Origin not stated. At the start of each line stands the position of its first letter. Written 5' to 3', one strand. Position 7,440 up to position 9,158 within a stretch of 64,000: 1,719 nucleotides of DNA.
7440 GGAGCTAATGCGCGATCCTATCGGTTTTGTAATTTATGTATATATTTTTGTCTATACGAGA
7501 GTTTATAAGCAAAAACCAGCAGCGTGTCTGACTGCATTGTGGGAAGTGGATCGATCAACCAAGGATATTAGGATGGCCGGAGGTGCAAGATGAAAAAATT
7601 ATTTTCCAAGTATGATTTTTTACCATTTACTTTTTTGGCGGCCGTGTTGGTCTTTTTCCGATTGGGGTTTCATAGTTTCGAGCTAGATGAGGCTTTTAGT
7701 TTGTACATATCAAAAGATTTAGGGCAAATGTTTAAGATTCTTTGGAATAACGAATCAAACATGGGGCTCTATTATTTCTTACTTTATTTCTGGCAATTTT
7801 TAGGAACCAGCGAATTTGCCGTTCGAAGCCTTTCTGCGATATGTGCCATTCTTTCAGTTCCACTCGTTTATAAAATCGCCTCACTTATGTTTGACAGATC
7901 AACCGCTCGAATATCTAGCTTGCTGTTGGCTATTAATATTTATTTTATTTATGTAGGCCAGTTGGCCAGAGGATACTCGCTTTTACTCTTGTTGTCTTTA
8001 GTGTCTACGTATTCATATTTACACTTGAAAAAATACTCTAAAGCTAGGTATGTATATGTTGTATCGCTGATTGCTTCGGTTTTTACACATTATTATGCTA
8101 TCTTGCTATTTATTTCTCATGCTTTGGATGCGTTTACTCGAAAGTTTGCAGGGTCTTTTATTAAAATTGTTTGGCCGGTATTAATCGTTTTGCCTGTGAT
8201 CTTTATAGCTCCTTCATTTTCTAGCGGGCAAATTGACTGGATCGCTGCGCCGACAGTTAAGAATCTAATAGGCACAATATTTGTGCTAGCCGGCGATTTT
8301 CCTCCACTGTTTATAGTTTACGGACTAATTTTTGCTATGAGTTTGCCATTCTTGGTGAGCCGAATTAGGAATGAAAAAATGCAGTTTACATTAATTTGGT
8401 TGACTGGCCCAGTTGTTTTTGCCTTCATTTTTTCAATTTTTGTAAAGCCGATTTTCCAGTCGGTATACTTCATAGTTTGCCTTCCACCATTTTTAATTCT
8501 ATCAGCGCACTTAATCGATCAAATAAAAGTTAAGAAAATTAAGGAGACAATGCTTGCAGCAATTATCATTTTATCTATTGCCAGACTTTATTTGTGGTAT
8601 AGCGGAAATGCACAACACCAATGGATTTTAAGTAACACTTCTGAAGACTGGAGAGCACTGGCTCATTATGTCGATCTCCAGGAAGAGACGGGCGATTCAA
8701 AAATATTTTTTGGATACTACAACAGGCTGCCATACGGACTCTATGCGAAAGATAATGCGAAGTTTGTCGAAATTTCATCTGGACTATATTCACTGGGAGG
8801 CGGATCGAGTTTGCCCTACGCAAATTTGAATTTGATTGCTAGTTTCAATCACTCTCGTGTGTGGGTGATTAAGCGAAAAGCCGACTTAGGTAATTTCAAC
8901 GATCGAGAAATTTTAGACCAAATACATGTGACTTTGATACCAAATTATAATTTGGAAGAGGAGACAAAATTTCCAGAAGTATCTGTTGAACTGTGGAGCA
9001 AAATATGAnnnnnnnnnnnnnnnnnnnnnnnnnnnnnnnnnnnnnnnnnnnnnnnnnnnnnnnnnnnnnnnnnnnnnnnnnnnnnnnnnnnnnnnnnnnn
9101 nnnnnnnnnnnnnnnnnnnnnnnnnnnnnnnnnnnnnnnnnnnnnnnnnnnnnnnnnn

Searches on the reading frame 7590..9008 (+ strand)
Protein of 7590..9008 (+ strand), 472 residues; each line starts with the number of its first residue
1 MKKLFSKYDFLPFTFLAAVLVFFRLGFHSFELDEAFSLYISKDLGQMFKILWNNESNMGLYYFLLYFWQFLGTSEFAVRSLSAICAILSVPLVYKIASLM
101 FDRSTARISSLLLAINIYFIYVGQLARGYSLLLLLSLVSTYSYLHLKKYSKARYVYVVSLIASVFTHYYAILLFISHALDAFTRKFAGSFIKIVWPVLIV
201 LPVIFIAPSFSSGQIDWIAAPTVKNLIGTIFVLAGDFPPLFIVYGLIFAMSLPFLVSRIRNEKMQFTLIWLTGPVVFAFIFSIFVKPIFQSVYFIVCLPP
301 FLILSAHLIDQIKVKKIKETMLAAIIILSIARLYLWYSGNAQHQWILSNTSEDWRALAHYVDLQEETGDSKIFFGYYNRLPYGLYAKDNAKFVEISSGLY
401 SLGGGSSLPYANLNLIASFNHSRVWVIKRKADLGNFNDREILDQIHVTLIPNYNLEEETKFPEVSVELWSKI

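Call 7: search_protein_families(library=pfam, proteins=[window:7590-9008:+], max_evalue=0.01)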
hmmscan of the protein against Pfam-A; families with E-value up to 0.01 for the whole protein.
window:7590-9008:+ (472 aa): 2 families
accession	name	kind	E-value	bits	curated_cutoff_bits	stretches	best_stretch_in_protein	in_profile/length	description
PF13231.12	PMT_2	-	8e-08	33.1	26.1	1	61-206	7-154/160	Dolichyl-phosphate-mannose-protein mannosyltransferase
PF02366.24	PMT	-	0.00029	20.9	22.7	1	59-153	64-161/245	Dolichyl-phosphate-mannose-protein mannosyltransferase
